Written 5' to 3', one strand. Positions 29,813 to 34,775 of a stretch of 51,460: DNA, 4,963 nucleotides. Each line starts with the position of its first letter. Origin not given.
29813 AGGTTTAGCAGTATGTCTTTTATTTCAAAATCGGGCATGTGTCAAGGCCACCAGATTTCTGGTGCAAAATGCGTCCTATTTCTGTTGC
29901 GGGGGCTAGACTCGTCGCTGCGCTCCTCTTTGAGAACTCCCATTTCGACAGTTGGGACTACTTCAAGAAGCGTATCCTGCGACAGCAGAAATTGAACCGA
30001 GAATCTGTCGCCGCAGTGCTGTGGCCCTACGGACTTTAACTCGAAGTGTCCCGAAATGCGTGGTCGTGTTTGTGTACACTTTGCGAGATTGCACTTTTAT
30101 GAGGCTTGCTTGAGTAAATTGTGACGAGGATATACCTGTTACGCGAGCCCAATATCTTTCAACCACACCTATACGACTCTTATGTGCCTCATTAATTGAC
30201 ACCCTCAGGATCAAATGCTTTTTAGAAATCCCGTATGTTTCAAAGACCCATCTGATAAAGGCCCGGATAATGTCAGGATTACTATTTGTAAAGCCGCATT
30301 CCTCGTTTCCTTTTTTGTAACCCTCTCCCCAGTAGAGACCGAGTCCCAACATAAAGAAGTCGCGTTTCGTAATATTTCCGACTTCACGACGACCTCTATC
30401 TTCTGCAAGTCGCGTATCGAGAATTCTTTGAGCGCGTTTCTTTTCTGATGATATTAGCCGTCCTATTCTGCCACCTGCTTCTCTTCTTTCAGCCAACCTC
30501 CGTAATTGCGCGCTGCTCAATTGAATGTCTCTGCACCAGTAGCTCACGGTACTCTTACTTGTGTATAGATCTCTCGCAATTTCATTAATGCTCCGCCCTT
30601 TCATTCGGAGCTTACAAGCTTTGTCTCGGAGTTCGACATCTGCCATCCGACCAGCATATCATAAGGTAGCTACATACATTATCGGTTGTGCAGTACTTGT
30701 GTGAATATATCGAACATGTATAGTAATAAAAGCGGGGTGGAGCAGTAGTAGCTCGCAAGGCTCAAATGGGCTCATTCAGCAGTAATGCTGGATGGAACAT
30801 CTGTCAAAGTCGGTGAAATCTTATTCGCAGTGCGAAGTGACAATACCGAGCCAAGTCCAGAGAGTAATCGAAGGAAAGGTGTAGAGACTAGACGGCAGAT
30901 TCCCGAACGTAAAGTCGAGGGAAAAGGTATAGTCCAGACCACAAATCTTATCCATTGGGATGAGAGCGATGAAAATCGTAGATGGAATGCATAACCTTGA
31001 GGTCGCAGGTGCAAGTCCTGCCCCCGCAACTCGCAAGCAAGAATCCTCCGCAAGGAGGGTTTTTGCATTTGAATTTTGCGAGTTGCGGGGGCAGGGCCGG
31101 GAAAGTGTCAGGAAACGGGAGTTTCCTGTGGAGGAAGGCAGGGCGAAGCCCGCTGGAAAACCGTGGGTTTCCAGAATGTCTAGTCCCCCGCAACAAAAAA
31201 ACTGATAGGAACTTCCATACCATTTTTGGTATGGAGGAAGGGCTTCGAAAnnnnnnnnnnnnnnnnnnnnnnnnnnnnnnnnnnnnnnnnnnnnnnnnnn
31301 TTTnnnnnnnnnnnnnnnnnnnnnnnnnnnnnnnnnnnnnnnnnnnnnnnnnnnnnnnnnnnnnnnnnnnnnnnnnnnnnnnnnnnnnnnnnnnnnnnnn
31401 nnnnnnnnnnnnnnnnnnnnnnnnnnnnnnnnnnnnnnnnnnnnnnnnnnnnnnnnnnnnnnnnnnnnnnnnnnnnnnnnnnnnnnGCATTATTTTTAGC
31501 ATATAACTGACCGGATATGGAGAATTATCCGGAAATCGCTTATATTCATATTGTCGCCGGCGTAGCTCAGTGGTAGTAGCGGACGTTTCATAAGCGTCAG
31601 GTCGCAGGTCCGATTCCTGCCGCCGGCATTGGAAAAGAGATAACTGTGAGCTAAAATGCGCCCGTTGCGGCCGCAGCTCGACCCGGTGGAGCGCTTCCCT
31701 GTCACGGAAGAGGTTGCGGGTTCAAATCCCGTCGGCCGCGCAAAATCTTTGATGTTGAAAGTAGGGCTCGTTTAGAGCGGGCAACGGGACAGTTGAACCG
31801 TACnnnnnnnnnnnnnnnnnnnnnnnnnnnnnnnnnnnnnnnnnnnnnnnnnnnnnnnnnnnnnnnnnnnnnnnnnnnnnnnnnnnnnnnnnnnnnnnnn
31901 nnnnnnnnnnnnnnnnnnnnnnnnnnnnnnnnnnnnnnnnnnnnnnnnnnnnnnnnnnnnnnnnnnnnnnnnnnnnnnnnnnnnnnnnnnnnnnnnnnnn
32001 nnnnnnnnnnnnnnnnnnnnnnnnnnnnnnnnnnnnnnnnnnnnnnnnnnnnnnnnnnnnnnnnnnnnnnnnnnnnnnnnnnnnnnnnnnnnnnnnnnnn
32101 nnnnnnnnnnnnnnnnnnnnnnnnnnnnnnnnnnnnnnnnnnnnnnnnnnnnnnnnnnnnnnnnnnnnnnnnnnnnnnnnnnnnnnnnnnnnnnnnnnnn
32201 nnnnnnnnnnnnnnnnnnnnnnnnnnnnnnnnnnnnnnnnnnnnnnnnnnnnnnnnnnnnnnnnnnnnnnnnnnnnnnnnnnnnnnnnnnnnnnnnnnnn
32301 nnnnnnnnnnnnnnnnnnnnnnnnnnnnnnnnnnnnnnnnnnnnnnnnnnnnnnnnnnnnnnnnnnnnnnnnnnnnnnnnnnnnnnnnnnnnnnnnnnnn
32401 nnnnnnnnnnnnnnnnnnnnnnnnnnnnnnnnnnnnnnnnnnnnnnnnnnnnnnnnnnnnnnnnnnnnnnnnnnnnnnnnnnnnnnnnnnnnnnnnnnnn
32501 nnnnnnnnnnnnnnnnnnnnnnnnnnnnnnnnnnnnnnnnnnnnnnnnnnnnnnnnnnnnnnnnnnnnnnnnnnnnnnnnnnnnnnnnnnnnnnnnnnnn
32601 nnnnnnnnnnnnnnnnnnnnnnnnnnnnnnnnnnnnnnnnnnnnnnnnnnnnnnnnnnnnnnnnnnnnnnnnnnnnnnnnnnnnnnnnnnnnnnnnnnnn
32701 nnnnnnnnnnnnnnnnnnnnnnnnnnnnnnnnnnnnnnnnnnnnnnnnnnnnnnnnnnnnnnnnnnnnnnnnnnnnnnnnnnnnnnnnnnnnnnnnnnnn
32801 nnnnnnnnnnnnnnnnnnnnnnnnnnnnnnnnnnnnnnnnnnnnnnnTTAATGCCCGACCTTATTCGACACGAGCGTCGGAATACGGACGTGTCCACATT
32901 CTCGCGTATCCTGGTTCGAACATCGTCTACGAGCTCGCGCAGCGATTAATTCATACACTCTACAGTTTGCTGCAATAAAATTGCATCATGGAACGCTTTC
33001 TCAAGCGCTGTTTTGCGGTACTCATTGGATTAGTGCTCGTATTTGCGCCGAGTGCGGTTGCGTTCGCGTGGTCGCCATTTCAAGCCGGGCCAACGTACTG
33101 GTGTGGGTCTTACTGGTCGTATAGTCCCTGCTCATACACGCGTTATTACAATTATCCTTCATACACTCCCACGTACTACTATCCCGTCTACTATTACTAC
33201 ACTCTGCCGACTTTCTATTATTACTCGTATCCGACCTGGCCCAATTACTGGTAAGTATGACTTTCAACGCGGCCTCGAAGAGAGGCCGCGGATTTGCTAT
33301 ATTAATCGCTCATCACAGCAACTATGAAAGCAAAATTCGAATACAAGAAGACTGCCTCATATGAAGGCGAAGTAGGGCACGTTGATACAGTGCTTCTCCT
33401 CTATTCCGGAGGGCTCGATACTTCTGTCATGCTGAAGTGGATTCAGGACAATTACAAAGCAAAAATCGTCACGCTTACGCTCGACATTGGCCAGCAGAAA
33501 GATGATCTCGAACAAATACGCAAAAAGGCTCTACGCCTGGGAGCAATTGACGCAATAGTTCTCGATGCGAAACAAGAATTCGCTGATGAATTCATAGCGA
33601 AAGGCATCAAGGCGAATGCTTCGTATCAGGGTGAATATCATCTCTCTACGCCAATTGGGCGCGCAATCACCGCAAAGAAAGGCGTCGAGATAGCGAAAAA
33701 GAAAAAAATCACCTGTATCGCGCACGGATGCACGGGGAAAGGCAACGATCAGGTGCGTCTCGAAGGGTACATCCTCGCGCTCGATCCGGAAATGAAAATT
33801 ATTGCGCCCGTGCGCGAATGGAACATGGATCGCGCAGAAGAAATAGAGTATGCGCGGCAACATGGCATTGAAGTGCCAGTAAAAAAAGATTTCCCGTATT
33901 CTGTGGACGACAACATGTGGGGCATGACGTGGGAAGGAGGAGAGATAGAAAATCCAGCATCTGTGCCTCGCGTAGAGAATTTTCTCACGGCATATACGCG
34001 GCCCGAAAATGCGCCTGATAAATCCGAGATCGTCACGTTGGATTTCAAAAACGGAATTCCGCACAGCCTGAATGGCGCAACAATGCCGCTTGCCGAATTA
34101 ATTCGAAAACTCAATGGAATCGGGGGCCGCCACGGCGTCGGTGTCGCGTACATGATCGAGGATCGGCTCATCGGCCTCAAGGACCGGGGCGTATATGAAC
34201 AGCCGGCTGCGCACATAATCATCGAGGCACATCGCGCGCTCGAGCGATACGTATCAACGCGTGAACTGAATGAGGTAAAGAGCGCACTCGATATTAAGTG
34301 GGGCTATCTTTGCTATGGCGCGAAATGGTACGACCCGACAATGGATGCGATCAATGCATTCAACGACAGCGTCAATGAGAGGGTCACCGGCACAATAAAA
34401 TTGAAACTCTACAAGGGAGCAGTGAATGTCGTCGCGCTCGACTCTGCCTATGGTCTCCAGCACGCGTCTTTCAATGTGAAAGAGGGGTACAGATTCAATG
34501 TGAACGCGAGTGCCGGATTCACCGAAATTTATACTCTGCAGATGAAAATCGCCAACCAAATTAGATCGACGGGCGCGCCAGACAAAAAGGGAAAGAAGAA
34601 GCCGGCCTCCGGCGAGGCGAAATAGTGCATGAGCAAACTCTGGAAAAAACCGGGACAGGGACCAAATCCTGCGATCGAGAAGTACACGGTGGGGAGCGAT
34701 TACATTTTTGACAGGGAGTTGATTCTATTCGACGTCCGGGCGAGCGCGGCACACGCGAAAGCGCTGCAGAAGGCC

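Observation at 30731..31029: Initiator-type tRNA(CAU) gene interrupted by a group I intron in the anticodon loop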

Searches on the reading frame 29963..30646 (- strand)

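Call 8: search_protein_families(library=pfam, proteins=[window:29963-30646:-])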
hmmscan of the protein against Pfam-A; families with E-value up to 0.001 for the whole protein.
window:29963-30646:- (227 aa): 1 family
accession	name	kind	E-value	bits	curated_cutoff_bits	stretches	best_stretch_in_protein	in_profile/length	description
PF12244.13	DUF3606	-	0.00085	19.5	24.3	0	31-49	18-36/54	Protein of unknown function (DUF3606)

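Call 61: search_protein_families(library=phrogs, proteins=[window:29963-30646:-], max_evalue=0.01)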
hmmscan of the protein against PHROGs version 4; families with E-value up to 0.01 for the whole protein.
window:29963-30646:- (227 aa): 3 families
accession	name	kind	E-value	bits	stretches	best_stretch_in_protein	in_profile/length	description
phrog_5536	-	unknown function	5.3e-05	24.1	1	8-77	12-86/172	-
phrog_8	-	transcription regulation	0.0013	19.3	1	13-53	84-126/346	transcriptional regulator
phrog_10624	-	unknown function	0.0014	19.1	1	7-76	16-82/165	-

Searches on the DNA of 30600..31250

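Call 4: search_rna_families(source=window, start=30600, end=31250, threshold=evalue, max_evalue=1, show_alignments=4)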
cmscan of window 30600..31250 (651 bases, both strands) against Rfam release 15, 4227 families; matches with E-value up to 1: 2.
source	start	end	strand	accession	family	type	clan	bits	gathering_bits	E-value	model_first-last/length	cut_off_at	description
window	30693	30959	+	RF00028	Intron_gpI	Intron;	-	57.3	50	6.8e-14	1-253/253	no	Group I catalytic intron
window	31015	31063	-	RF01762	whalefall-1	Gene; sRNA;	-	16.8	37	0.15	1-56/56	no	Whalefall-1 RNA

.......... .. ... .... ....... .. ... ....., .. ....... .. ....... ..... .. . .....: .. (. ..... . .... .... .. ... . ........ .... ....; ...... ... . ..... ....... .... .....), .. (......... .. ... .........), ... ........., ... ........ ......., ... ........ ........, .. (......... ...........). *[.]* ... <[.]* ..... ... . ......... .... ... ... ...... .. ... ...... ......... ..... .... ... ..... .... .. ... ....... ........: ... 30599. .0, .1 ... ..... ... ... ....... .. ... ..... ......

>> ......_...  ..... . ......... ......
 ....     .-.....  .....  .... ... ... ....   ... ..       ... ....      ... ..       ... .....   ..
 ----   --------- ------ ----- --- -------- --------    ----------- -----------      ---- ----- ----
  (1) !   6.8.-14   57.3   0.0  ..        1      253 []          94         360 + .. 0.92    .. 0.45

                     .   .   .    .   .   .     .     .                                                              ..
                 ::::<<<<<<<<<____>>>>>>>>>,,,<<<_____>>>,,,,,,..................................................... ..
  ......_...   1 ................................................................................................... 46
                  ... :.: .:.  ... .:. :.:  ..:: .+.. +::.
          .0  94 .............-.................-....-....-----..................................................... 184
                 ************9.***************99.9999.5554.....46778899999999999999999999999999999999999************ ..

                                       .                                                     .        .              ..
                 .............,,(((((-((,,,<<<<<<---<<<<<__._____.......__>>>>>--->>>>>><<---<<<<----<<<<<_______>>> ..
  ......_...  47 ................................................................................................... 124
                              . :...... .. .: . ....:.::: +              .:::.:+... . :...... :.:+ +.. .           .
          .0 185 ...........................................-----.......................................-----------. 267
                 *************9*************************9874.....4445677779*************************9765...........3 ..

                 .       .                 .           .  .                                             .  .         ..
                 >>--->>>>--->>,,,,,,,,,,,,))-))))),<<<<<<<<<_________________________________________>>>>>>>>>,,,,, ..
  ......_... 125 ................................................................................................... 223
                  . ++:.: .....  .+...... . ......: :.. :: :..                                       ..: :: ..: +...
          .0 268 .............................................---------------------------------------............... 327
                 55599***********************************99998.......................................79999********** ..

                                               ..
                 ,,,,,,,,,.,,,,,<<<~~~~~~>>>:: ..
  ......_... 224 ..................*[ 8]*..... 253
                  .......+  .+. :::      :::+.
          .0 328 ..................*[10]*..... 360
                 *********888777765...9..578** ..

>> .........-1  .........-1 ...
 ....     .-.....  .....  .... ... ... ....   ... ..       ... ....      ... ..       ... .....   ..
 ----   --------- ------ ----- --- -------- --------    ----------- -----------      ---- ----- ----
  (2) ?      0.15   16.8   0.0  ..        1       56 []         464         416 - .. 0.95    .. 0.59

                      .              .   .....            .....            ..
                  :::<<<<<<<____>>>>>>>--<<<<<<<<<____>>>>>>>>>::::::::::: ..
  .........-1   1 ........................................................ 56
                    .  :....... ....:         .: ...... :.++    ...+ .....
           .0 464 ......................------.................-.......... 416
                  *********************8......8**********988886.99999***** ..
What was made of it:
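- Tried and rejected: An Rfam E-value scan of 30600-31250 found nothing credible for the downstream palindrome and repeat element (call 4).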

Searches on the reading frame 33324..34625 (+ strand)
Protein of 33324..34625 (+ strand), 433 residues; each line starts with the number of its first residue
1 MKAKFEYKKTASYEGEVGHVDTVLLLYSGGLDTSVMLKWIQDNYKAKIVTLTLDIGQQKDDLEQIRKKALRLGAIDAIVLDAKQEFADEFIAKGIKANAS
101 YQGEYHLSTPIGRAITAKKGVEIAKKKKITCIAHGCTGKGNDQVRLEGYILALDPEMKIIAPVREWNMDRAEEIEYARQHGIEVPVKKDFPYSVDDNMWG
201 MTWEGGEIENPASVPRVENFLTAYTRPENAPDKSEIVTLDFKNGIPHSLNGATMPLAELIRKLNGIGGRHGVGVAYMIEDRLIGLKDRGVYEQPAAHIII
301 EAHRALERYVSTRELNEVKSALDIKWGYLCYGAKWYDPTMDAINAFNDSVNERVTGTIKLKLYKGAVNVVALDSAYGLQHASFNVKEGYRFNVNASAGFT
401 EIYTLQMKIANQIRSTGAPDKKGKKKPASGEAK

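Call 8: search_protein_families(library=pfam, proteins=[window:33324-34625:+])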
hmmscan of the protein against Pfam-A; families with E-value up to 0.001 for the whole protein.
window:33324-34625:+ (433 aa): 3 families
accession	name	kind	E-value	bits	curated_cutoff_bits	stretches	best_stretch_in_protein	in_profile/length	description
PF00764.25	Arginosuc_synth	-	4.2e-62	209.4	27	1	23-183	2-162/162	Arginosuccinate synthase N-terminal HUP domain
PF20979.2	Arginosuc_syn_C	-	8.2e-59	199.3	27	1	192-409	1-218/219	Arginosuccinate synthase C-terminal domain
PF06508.19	QueC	-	0.0002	21.4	22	1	23-83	2-61/210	Queuosine biosynthesis protein QueC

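Call 10: find_encoding_contigs(protein=window:33324-34625:+, flank=10000, max_places=6)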
Protein window:33324-34625:+ (433 aa): 5 contigs read that carry it; 2 places shown.
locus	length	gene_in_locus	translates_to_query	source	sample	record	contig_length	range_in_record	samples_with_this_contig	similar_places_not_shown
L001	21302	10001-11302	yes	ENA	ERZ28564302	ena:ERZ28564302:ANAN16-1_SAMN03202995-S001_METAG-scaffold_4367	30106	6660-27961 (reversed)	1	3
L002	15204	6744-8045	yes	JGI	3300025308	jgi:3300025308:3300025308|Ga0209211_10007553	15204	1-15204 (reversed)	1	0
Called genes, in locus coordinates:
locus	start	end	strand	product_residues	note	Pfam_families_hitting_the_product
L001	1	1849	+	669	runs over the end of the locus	PF22745:Nlig-Ia, PF01653:DNA_ligase_aden, PF03120:OB_DNA_ligase, PF12826:HHH_2, PF14520:HHH_5 (weak), PF00533:BRCT, PF12738:PTCB-BRCT (weak)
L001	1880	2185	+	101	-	PF02686:GatC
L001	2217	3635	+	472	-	PF01425:Amidase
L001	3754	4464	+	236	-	-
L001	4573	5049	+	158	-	-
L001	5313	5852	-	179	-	-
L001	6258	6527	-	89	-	-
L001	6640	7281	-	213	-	-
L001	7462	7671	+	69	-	-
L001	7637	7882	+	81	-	-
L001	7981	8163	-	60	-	-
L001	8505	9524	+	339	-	-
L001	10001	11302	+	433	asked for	PF00764:Arginosuc_synth, PF20979:Arginosuc_syn_C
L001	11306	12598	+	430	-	PF00206:Lyase_1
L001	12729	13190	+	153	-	-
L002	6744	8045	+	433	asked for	PF00764:Arginosuc_synth, PF20979:Arginosuc_syn_C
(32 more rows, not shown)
